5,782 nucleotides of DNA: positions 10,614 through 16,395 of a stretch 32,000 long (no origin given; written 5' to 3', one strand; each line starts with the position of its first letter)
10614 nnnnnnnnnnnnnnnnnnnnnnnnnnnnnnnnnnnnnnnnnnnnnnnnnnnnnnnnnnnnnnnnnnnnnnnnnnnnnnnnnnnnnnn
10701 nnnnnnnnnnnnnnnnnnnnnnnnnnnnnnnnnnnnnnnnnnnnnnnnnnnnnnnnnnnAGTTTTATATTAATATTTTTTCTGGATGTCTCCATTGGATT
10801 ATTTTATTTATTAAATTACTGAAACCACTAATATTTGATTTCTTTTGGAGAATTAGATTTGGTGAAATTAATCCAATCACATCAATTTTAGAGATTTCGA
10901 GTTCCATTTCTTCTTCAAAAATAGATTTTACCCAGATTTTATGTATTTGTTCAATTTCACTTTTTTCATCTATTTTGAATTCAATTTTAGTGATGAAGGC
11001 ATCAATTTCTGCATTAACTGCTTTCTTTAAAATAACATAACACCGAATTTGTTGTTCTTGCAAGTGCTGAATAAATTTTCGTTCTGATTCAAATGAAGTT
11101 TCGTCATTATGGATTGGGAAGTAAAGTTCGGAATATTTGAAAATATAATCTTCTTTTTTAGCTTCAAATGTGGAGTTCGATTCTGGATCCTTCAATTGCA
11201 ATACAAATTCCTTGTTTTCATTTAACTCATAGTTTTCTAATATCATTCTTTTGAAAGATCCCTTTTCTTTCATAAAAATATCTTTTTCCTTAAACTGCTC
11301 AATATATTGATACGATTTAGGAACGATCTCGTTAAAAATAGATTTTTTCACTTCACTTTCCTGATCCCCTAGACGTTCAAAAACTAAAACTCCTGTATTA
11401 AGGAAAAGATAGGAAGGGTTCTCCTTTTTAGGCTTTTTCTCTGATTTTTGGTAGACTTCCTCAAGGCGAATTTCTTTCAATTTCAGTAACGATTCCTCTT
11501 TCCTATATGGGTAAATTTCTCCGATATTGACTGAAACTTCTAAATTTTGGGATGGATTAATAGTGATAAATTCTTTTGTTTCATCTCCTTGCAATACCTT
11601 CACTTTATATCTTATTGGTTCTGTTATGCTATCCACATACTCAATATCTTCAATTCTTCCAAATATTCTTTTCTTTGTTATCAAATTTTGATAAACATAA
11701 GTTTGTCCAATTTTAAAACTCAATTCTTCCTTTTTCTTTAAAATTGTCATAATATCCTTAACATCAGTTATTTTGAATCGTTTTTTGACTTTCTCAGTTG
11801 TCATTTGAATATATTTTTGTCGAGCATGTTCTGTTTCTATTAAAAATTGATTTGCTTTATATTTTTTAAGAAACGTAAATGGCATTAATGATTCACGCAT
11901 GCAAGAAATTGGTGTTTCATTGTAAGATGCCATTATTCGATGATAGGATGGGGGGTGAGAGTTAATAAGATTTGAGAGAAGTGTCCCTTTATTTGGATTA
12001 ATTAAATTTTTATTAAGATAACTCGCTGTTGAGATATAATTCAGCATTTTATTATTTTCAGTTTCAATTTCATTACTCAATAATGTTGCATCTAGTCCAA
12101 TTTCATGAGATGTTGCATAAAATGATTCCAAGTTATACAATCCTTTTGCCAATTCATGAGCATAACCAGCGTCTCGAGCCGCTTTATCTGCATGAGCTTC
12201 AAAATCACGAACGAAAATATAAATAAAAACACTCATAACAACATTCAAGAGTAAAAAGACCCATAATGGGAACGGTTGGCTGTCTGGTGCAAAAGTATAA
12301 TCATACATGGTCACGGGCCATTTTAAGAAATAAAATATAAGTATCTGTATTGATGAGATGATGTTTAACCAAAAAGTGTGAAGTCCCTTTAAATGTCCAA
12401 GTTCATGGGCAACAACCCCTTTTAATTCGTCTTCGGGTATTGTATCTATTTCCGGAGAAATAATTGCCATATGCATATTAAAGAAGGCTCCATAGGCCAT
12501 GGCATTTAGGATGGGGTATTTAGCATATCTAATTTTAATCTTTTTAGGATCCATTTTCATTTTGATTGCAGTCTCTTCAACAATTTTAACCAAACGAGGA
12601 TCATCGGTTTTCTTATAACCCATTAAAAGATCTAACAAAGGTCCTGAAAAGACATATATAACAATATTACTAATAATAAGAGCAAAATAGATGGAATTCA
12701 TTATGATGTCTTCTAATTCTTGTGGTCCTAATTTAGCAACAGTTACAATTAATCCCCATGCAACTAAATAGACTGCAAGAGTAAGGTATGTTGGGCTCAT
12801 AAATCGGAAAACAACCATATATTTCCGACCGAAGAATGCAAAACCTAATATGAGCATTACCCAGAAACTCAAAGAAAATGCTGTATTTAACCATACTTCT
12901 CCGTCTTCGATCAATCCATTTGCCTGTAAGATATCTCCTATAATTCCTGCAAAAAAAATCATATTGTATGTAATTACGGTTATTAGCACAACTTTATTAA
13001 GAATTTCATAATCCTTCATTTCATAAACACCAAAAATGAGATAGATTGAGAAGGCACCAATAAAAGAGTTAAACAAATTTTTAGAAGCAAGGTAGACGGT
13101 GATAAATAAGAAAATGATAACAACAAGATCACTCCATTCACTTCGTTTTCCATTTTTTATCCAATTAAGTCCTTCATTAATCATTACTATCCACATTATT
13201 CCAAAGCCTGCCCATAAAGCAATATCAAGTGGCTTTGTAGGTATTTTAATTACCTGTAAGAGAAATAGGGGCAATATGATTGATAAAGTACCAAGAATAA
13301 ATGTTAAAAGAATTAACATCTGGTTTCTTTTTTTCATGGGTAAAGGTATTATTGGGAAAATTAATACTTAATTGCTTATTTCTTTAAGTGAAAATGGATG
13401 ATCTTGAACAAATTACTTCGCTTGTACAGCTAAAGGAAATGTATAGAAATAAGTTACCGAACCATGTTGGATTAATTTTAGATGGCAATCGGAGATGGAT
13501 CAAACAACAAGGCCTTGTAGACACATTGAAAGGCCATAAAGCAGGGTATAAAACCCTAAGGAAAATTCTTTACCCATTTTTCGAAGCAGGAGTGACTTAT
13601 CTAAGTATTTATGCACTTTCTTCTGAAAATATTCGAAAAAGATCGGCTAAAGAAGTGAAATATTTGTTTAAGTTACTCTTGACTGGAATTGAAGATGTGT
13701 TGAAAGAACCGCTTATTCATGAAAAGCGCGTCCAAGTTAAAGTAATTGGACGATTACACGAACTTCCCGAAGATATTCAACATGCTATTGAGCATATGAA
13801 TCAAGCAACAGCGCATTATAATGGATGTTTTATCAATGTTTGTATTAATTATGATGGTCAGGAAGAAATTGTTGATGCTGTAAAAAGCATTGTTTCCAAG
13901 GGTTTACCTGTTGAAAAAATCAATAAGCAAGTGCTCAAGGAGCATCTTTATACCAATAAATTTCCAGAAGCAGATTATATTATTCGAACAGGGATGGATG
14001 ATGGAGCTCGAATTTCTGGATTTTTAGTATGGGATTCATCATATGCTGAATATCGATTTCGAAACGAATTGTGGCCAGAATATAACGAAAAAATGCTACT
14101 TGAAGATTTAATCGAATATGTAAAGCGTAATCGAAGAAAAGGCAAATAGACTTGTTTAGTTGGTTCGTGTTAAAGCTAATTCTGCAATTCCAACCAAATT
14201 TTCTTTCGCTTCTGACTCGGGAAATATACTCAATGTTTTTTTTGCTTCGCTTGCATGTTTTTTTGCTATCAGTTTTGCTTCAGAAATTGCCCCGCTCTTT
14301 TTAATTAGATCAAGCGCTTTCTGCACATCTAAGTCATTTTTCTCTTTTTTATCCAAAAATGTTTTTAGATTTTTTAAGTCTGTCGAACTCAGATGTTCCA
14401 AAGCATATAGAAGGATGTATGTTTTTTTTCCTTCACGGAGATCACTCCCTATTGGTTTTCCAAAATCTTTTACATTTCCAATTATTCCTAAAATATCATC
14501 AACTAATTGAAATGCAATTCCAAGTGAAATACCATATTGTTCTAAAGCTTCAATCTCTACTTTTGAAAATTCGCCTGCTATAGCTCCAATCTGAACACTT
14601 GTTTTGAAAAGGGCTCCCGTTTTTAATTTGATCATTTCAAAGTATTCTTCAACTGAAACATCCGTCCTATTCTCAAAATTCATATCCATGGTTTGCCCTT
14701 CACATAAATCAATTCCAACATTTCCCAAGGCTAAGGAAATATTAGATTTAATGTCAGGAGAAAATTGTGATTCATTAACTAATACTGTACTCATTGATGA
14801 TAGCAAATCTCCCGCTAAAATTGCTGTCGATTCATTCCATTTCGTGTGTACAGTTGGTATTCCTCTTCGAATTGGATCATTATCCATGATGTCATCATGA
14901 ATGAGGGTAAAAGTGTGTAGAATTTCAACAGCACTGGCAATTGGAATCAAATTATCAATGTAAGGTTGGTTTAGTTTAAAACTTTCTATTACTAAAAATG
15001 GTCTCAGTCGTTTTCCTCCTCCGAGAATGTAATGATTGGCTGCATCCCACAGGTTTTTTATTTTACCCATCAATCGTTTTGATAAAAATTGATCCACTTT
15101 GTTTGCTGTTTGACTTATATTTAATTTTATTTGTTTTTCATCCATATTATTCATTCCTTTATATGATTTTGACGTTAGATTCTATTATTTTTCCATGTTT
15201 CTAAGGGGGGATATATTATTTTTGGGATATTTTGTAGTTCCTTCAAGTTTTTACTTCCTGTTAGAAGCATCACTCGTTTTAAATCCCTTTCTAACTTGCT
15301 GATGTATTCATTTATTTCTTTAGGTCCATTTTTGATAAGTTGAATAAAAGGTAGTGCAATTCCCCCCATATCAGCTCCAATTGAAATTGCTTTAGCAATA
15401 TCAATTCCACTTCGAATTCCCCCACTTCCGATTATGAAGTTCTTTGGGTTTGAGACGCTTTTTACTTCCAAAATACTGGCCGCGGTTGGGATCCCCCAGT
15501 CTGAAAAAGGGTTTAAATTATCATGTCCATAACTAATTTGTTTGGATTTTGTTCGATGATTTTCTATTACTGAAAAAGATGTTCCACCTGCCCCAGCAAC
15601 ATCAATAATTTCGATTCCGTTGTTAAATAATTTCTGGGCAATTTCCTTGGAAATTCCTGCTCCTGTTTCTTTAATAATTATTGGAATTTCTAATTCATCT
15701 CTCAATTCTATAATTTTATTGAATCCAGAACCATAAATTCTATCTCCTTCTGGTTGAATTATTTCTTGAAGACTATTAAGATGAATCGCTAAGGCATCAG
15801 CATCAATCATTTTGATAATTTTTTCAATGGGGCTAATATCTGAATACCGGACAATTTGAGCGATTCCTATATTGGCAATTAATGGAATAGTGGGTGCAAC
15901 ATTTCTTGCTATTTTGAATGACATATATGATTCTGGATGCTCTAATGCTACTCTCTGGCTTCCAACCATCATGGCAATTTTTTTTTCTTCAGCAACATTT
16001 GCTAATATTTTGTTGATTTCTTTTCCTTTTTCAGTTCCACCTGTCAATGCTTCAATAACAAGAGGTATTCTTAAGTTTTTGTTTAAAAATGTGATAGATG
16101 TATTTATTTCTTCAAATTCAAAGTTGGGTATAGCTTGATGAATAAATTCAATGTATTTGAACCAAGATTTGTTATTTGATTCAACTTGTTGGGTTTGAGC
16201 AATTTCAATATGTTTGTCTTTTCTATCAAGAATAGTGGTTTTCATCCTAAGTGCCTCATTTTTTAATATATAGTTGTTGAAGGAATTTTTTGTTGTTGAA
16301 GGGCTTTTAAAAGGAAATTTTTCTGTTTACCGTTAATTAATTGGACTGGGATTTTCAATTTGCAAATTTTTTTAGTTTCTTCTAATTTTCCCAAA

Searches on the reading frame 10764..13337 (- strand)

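Call 25: search_protein_families(library=pfam, proteins=[window:10764-13337:-], max_evalue=0.001)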
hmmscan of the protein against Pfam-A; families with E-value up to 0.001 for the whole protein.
window:10764-13337:- (857 aa): 1 family
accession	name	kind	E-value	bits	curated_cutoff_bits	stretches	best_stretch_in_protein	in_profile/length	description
PF01435.24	Peptidase_M48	-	4.8e-18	66.1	20.3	1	246-470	4-181/186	Peptidase family M48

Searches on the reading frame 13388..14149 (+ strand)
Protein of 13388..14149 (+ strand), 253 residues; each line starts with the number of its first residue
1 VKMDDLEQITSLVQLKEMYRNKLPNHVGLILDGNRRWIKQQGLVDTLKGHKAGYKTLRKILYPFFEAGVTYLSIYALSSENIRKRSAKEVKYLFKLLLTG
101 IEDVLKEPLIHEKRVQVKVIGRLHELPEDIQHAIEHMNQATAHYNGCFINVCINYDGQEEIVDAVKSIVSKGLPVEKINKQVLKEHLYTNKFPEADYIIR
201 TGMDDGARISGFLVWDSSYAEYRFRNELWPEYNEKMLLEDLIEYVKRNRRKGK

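Call 25: search_protein_families(library=pfam, proteins=[window:13388-14149:+], max_evalue=0.001)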
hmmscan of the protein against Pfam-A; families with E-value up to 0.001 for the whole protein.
window:13388-14149:+ (253 aa): 1 family
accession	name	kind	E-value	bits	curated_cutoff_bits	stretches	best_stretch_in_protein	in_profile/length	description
PF01255.24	Prenyltransf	-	9.4e-62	208.8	27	1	30-252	1-219/219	Putative undecaprenyl diphosphate synthase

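Call 49: search_protein_families(library=ncbifam, proteins=[window:13388-14149:+], max_evalue=0.001)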
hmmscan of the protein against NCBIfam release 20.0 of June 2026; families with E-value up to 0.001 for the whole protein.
window:13388-14149:+ (253 aa): 16 families
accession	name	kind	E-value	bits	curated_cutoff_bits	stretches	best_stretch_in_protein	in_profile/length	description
NF011405.0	PRK14830.1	equivalog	2.2e-59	201.1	304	1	14-253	13-250/251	undecaprenyl pyrophosphate synthase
TIGR00055.1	uppS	equivalog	2.1e-57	194.1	109.55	1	23-250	1-226/228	polyprenyl diphosphate synthase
NF011406.0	PRK14831.1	subfamily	7.7e-55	185.8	375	1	12-253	12-251/256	undecaprenyl pyrophosphate synthase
NF011409.0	PRK14835.1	equivalog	1.4e-54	185.3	425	1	20-253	42-279/279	isoprenyl transferase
NF011403.0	PRK14828.1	equivalog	2.4e-52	177.9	348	1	15-253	20-258/258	isoprenyl transferase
NF011404.0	PRK14829.1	equivalog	7.8e-51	172.9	372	1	11-252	18-257/260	isoprenyl transferase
NF011407.0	PRK14833.1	equivalog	1e-48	166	325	1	23-252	4-230/233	di-trans,poly-cis-decaprenylcistransferase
NF011413.0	PRK14840.1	equivalog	6e-48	163.7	410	1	16-253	11-250/250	isoprenyl transferase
NF011408.0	PRK14834.1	equivalog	3.8e-47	160.8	348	1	16-252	10-244/252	isoprenyl transferase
NF011411.0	PRK14838.1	equivalog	1.1e-45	155.9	417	1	17-253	6-238/244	isoprenyl transferase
NF011410.0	PRK14837.1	equivalog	2.7e-45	154.7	342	1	18-252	1-229/230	undecaprenyl pyrophosphate synthase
NF011412.0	PRK14839.1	equivalog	5.1e-43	147.2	334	1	24-252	10-227/240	di-trans,poly-cis-decaprenylcistransferase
NF011414.0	PRK14841.1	equivalog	5.8e-43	147.2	401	1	22-252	2-228/233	isoprenyl transferase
NF011402.0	PRK14827.1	equivalog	3.4e-41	141.5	535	1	14-252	58-294/296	decaprenyl diphosphate synthase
NF007596.1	PRK10240.1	equivalog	1.6e-40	139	418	1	14-252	6-242/251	(2E,6E)-farnesyl-diphosphate-specific ditrans,polycis-undecaprenyl-diphosphate synthase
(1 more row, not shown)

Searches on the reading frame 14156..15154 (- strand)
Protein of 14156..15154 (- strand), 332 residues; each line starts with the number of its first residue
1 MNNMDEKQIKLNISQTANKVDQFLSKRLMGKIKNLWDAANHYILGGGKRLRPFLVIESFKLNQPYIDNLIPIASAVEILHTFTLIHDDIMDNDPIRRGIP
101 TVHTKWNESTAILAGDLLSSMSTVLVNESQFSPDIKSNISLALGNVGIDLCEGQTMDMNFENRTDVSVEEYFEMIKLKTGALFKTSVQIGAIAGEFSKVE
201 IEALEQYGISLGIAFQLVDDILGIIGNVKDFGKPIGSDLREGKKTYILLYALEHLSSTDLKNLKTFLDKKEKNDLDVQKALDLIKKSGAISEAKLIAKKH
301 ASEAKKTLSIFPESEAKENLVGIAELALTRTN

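Call 10: search_protein_families(library=pfam, proteins=[window:14156-15154:-], max_evalue=0.001)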
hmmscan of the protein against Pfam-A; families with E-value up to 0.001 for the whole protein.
window:14156-15154:- (332 aa): 1 family
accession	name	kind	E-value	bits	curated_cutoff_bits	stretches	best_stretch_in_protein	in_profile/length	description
PF00348.22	polyprenyl_synt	-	4.9e-70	236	27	1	37-283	6-250/251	Polyprenyl synthetase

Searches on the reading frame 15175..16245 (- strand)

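Call 10: search_protein_families(library=pfam, proteins=[window:15175-16245:-], max_evalue=0.001)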
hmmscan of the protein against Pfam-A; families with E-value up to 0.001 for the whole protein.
window:15175-16245:- (356 aa): 2 families
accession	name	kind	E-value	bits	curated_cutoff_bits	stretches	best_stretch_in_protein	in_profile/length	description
PF01070.24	FMN_dh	-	8.7e-20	71.5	24.9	1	175-338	207-344/350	FMN-dependent dehydrogenase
PF00478.31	IMPDH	-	8.4e-06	25.4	25.6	0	250-293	188-232/345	IMP dehydrogenase / GMP reductase domain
